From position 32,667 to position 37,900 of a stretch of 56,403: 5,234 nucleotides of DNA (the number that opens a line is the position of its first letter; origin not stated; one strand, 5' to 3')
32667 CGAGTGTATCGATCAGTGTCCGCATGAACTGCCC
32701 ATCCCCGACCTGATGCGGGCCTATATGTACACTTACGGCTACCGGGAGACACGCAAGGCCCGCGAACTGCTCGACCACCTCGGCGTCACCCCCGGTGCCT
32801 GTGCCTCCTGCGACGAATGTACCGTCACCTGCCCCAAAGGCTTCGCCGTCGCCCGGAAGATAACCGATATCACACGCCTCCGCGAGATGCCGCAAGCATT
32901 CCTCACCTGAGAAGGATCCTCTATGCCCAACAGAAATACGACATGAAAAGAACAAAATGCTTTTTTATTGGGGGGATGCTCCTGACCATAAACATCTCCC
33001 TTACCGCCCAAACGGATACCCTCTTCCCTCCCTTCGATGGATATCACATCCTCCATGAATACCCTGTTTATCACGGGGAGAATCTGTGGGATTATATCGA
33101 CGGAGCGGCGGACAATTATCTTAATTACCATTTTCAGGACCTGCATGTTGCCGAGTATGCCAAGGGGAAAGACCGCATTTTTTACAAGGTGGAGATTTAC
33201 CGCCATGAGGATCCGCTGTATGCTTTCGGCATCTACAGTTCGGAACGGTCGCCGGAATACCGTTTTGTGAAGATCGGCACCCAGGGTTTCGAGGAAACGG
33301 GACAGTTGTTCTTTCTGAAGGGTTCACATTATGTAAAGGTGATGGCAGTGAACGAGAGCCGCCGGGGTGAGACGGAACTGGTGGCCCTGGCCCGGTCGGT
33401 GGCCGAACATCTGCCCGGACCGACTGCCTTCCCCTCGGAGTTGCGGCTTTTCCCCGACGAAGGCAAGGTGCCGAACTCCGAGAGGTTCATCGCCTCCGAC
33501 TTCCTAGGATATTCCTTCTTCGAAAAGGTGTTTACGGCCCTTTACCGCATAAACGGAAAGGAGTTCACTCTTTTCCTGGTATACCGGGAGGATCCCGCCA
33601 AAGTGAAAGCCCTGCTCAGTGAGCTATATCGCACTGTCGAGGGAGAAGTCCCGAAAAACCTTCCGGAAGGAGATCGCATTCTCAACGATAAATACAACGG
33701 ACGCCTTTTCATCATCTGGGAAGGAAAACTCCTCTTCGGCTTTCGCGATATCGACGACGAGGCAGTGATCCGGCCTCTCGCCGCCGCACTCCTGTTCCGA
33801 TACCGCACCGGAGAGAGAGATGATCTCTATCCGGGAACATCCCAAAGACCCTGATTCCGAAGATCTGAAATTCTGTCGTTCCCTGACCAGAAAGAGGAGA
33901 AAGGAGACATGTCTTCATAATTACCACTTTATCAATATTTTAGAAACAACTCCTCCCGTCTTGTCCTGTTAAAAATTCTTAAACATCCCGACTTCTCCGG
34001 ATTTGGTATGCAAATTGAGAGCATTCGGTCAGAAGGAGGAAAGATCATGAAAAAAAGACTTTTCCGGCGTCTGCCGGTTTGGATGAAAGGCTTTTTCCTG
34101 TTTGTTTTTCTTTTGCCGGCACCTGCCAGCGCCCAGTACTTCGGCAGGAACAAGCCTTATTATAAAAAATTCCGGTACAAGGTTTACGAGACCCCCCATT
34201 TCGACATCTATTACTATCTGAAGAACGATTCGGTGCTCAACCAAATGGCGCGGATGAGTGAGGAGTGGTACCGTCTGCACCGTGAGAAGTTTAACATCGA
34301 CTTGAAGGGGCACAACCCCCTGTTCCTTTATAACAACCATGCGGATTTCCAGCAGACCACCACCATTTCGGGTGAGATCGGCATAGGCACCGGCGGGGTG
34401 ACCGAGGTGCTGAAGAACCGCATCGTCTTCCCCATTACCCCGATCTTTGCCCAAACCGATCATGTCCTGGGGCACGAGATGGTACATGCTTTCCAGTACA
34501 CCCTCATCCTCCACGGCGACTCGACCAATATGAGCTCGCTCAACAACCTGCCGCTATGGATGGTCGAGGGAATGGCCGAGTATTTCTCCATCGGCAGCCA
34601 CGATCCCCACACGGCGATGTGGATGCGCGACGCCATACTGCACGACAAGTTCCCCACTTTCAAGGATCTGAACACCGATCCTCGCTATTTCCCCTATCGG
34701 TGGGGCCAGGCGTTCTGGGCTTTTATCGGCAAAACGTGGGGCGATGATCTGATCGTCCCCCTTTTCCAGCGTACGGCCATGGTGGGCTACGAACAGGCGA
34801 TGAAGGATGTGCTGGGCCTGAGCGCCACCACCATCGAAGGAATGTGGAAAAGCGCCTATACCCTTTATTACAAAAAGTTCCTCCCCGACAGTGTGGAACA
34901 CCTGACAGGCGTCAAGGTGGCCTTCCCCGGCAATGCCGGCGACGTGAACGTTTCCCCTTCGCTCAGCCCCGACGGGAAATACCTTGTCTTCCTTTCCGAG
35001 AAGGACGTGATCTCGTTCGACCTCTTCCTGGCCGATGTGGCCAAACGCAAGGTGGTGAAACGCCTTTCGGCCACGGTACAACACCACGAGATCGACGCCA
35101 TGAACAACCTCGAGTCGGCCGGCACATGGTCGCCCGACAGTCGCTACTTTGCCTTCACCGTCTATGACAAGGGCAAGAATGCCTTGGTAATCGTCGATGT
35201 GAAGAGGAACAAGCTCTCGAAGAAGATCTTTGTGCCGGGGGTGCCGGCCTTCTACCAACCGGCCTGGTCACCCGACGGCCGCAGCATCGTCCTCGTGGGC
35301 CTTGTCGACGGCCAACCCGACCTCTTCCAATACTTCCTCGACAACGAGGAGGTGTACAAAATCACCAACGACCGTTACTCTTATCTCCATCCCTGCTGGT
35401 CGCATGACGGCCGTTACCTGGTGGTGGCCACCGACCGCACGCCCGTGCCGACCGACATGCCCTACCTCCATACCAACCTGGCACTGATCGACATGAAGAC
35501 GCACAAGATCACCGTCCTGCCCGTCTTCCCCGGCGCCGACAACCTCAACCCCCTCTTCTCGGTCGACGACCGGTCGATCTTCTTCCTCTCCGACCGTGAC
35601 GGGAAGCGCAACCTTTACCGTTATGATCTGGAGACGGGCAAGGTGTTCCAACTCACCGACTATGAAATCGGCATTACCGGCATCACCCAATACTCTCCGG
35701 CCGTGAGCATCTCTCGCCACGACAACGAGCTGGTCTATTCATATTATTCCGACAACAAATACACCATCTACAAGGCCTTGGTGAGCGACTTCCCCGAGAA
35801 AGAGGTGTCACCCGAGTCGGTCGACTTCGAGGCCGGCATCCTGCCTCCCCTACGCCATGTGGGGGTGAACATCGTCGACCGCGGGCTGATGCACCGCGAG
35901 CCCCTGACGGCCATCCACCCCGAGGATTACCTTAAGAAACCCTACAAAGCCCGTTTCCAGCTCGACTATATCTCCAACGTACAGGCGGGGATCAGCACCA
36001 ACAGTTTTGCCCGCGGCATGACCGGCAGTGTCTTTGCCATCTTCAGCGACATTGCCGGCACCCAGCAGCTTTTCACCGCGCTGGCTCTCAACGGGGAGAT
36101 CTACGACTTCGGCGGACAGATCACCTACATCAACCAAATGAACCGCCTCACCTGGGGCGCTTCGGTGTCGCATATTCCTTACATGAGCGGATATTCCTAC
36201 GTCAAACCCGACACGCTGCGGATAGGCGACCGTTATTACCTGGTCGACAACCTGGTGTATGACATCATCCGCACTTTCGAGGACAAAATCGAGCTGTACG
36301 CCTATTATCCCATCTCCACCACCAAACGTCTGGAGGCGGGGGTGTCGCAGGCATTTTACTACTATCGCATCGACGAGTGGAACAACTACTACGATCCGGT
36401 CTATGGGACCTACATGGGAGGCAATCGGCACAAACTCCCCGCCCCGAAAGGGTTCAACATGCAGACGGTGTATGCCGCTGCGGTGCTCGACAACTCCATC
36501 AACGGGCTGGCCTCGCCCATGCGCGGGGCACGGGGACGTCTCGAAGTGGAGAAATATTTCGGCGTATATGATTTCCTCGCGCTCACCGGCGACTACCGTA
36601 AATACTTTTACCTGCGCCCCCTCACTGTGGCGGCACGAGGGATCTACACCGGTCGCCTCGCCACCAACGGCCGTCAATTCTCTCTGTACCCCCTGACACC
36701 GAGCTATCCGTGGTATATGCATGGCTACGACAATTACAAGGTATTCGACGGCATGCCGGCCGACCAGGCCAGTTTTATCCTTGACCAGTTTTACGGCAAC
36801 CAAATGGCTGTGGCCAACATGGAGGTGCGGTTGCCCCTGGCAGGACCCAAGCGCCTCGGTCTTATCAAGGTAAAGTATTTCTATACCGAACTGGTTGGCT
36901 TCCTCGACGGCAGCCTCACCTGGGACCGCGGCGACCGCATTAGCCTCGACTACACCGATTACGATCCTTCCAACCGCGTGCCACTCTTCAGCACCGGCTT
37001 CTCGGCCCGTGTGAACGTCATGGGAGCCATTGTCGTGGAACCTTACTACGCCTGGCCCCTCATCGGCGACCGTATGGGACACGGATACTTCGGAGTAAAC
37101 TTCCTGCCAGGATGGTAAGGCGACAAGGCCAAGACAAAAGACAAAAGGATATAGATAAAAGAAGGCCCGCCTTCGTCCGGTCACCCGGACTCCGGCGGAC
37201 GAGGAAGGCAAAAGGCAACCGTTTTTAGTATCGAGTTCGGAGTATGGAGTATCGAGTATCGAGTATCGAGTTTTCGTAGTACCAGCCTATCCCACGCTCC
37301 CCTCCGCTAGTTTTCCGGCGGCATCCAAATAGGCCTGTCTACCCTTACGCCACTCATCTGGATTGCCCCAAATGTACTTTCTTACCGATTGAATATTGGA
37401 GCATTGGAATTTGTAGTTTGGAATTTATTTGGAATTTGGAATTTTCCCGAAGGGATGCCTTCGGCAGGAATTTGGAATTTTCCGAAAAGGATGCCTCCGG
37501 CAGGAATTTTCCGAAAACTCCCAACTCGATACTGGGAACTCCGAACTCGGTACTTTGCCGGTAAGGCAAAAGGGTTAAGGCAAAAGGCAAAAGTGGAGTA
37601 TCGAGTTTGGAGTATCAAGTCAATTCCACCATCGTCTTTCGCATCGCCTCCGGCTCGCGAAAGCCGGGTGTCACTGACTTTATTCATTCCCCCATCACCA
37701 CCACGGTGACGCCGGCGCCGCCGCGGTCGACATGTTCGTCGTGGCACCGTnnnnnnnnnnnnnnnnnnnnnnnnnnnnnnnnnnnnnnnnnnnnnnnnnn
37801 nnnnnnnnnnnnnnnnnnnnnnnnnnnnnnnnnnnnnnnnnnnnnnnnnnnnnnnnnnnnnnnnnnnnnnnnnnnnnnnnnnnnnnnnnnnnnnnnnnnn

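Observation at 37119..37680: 562-nt convergent-gene gap composed of scrambled repeat modules in both orientations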

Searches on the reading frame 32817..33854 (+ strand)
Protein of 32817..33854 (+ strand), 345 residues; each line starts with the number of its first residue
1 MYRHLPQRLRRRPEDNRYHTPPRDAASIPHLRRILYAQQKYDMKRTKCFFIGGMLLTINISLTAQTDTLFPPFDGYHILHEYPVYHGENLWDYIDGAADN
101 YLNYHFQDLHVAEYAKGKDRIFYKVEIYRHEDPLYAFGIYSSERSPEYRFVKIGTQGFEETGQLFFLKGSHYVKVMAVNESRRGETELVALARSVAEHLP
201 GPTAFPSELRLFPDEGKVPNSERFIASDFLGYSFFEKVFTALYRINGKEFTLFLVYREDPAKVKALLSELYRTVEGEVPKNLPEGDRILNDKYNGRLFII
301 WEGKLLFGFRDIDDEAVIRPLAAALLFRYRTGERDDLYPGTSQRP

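Call 11: search_protein_families(library=pfam, proteins=[window:32817-33854:+])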
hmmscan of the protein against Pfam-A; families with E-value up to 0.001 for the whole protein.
window:32817-33854:+ (345 aa): 1 family
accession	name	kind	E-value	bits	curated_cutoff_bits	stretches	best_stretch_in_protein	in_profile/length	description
PF20244.3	DUF6599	-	1.6e-46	158.6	27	1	75-256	3-184/186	Family of unknown function (DUF6599)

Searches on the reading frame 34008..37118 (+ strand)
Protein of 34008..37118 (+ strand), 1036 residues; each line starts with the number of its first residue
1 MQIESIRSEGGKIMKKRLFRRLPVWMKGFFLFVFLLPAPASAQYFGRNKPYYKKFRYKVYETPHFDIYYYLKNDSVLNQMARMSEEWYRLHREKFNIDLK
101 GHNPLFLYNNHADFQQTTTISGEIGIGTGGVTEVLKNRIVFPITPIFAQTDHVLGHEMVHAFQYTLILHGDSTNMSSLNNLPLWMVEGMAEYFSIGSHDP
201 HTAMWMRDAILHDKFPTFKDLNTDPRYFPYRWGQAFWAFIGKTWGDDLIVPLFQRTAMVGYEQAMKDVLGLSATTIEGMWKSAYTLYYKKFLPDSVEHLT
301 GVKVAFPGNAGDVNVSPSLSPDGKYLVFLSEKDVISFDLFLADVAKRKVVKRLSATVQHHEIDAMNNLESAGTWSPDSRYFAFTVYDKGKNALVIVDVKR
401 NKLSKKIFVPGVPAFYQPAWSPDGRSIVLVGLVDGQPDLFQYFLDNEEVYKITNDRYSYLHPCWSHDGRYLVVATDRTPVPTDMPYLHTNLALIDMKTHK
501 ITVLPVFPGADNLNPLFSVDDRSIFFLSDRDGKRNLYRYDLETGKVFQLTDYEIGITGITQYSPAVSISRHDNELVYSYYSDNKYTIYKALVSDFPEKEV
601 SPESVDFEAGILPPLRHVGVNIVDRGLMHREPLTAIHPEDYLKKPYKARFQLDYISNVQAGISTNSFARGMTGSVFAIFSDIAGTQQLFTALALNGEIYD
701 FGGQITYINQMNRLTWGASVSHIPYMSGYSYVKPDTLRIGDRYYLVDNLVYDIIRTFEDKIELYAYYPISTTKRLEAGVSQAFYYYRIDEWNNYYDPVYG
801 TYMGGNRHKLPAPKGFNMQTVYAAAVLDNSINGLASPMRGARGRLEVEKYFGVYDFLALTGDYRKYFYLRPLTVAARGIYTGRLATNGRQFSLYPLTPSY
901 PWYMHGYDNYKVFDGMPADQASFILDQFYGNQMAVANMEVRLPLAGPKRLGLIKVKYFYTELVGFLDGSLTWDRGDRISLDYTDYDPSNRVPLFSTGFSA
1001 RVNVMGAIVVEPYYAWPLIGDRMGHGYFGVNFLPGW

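Call 11: search_protein_families(library=pfam, proteins=[window:34008-37118:+])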
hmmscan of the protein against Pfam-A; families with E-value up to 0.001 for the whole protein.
window:34008-37118:+ (1036 aa): 4 families
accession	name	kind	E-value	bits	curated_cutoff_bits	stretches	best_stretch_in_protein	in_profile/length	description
PF07676.18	PD40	-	1.1e-18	67.1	20.9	1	316-333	13-30/38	WD40-like Beta Propeller Repeat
PF25174.1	Beta-prop_THOC3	-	1e-05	25.1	305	0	420-539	54-158/272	THOC3 beta-propeller domain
PF00930.27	DPPIV_N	-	3e-05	23.3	22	0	315-563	46-289/354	Dipeptidyl peptidase IV (DPP IV) N-terminal region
PF04450.18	BSP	-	0.00027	21.3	23.8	1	148-198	100-139/207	Peptidase of plants and bacteria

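Call 26: find_homologous_proteins(query=window:34008-37118:+, max_evalue=1e-100)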
Query window:34008-37118:+ (1036 aa): 6999 proteins with E <= 1e-100 among 8000 candidates; the best 120 are listed.
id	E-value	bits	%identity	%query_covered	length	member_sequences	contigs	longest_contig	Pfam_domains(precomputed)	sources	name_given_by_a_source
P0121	0.0e+0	2405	100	99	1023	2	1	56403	PF25174.2,PF26549.1,PF26550.2,PF07676.19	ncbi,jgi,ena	-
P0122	0.0e+0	2052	85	97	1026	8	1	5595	PF25174.2,PF26549.1,PF26550.2,PF07676.19,PF13485.12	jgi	jgi:hypothetical protein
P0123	0.0e+0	2037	83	99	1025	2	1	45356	PF25174.2,PF26549.1,PF00930.28,PF26550.2,PF07676.19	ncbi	-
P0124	0.0e+0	2008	82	97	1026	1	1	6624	PF25174.2,PF26549.1,PF00930.28,PF26550.2,PF07676.19,PF13485.12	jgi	jgi:Tol biopolymer transport system component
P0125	0.0e+0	1856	77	96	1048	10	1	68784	PF25174.2,PF26549.1,PF00930.28,PF26550.2,PF07676.19,PF13485.12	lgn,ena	-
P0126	0.0e+0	1839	76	97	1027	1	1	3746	PF25174.2,PF26549.1,PF00930.28,PF26550.2,PF07676.19,PF13485.12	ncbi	-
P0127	0.0e+0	1821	76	96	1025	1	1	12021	PF25174.2,PF26549.1,PF00930.28,PF26550.2,PF07676.19,PF13485.12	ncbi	-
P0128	0.0e+0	1820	75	97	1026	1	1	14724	PF25174.2,PF26549.1,PF00930.28,PF26550.2,PF07676.19,PF13485.12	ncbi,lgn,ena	-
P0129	0.0e+0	1720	71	99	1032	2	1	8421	PF25174.2,PF26549.1,PF00930.28,PF26550.2,PF07676.19,PF13485.12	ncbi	-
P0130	0.0e+0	1690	68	99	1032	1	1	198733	PF25174.2,PF26549.1,PF00930.28,PF26550.2,PF07676.19,PF13485.12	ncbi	-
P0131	0.0e+0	1662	67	99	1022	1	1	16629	PF25174.2,PF26549.1,PF00930.28,PF26550.2,PF07676.19,PF13485.12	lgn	-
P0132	0.0e+0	1645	69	96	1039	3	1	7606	PF25174.2,PF26549.1,PF26550.2,PF07676.19,PF13485.12,PF01103.30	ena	-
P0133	0.0e+0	1313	55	97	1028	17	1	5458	PF04450.19,PF25174.2,PF26549.1,PF00930.28,PF23381.2,PF26550.2,PF07676.19,PF13485.12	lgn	-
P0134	0.0e+0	1296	55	98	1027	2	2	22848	PF04450.19,PF25174.2,PF26549.1,PF00930.28,PF26550.2,PF07676.19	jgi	jgi:Tol biopolymer transport system component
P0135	0.0e+0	1292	53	98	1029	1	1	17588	PF26549.1,PF26550.2,PF07676.19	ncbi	-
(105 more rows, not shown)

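Call 27: find_encoding_contigs(protein=P0123, flank=10000, max_places=2)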
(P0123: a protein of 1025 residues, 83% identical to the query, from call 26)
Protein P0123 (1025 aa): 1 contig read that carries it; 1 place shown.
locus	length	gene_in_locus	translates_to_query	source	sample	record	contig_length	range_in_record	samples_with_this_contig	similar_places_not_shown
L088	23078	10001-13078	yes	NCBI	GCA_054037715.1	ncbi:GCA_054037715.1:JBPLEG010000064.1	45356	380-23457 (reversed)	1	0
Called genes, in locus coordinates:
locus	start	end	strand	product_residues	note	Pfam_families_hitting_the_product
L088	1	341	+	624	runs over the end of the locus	PF01433:Peptidase_M1, PF18962:Por_Secre_tail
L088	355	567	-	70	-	-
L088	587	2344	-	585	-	PF00474:SSF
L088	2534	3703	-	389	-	PF10509:GalKase_gal_bdg, PF00288:GHMP_kinases_N, PF08544:GHMP_kinases_C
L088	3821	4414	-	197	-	PF01625:PMSR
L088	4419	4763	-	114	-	PF02311:AraC_binding (faint), PF07883:Cupin_2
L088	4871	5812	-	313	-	PF19783:DUF6268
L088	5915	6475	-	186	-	PF11396:PepSY_like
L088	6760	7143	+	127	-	-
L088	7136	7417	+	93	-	PF06865:Ppnp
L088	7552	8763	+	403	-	PF00248:Aldo_ket_red, PF13187:Fer4_9 (weak)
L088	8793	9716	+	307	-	PF20244:DUF6599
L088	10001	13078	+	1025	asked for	PF00930:DPPIV_N (faint), PF07676:PD40 (faint), PF25174:Beta-prop_THOC3 (faint), PF26550:Tricorn_2nd, PF26549:Tricorn_N (weak)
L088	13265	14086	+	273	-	PF00106:adh_short, PF01370:Epimerase, PF08659:KR (weak), PF13561:adh_short_C2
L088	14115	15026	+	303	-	-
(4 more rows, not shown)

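Call 28: find_encoding_contigs(protein=P0125, flank=10000, max_places=2)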
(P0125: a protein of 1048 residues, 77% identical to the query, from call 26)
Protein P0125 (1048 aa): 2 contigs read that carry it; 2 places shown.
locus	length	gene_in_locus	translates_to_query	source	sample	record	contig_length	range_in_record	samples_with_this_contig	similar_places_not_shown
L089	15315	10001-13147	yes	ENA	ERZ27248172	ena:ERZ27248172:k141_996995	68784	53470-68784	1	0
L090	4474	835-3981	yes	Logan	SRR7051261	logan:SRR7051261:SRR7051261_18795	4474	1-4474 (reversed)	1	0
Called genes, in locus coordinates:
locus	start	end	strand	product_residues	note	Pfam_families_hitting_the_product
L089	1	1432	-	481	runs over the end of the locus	PF14322:SusD-like_3, PF07980:SusD_RagB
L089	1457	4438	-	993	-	PF13620:CarboxypepD_reg, PF13715:CarbopepD_reg_2, PF07715:Plug, PF00593:TonB_dep_Rec_b-barrel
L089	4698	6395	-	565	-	PF07837:FTCD_N, PF02971:FTCD, PF04961:FTCD_C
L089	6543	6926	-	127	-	PF05635:23S_rRNA_IVP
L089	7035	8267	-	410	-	PF07969:Amidohydro_3 (weak), PF01979:Amidohydro_1, PF07969:Amidohydro_3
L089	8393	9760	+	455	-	PF01103:Omp85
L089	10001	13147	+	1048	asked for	PF13485:Peptidase_MA_2, PF00930:DPPIV_N (faint), PF07676:PD40 (faint), PF25174:Beta-prop_THOC3 (faint), PF26549:Tricorn_N, PF26550:Tricorn_2nd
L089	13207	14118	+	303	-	-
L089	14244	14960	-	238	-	PF01113:DapB_N, PF05173:DapB_C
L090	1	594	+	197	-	?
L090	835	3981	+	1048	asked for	PF13485:Peptidase_MA_2, PF00930:DPPIV_N (faint), PF07676:PD40 (faint), PF25174:Beta-prop_THOC3 (faint), PF26549:Tricorn_N, PF26550:Tricorn_2nd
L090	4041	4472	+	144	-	?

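Call 29: find_encoding_contigs(protein=P0130, flank=10000, max_places=2)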
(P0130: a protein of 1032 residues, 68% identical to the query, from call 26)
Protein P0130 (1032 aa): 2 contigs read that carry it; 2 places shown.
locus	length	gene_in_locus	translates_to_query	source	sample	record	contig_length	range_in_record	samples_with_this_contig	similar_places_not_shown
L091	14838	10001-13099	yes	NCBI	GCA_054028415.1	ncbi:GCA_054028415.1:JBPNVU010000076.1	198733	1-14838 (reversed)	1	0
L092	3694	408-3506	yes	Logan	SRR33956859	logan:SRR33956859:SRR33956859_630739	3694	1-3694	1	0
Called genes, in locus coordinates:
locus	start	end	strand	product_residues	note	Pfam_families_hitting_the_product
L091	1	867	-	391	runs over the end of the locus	PF01619:Pro_dh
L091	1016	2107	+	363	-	PF00793:DAHP_synth_1, PF01817:CM_2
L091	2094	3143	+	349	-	PF13685:Fe-ADH_2 (weak), PF01761:DHQ_synthase, PF24621:DHQS_C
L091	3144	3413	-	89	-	-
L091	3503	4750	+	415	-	PF00275:EPSP_synthase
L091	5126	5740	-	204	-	-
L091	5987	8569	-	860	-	PF00690:Cation_ATPase_N, PF00122:E1-E2_ATPase, PF00702:Hydrolase, PF13246:Cation_ATPase (weak)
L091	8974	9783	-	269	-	PF06167:Peptidase_M90, PF25226:DUF7844 (weak)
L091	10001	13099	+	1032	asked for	PF13485:Peptidase_MA_2 (weak), PF25174:Beta-prop_THOC3 (faint), PF00930:DPPIV_N (faint), PF07676:PD40 (faint), PF26549:Tricorn_N, PF26550:Tricorn_2nd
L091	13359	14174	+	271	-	PF24391:HD-CE (weak), PF01966:HD (weak)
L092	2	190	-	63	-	?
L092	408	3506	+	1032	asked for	PF13485:Peptidase_MA_2 (weak), PF25174:Beta-prop_THOC3 (faint), PF00930:DPPIV_N (faint), PF07676:PD40 (faint), PF26549:Tricorn_N, PF26550:Tricorn_2nd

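Call 42: find_encoding_contigs(protein=P0122, flank=10000, max_places=4)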
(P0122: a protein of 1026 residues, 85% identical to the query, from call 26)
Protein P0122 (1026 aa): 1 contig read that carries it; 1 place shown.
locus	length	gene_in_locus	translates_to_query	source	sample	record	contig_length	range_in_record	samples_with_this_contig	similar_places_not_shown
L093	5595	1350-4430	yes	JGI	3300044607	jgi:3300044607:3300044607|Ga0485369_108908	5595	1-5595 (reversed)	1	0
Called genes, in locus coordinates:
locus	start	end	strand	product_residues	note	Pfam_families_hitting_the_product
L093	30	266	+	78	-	-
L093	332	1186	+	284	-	PF20244:DUF6599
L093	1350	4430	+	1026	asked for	PF13485:Peptidase_MA_2, PF25174:Beta-prop_THOC3 (faint), PF07676:PD40 (faint), PF26549:Tricorn_N, PF26550:Tricorn_2nd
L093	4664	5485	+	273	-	PF00106:adh_short, PF01370:Epimerase, PF08659:KR, PF13561:adh_short_C2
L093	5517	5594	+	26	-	?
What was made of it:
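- PD40->adh_short also in L093, the closest relative (85% aa) (calls 27, 42).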

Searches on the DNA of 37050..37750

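Call 63: search_rna_families(source=window, start=37050, end=37750, threshold=evalue, max_evalue=1)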
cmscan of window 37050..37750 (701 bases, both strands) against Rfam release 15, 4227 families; matches with E-value up to 1: 0.
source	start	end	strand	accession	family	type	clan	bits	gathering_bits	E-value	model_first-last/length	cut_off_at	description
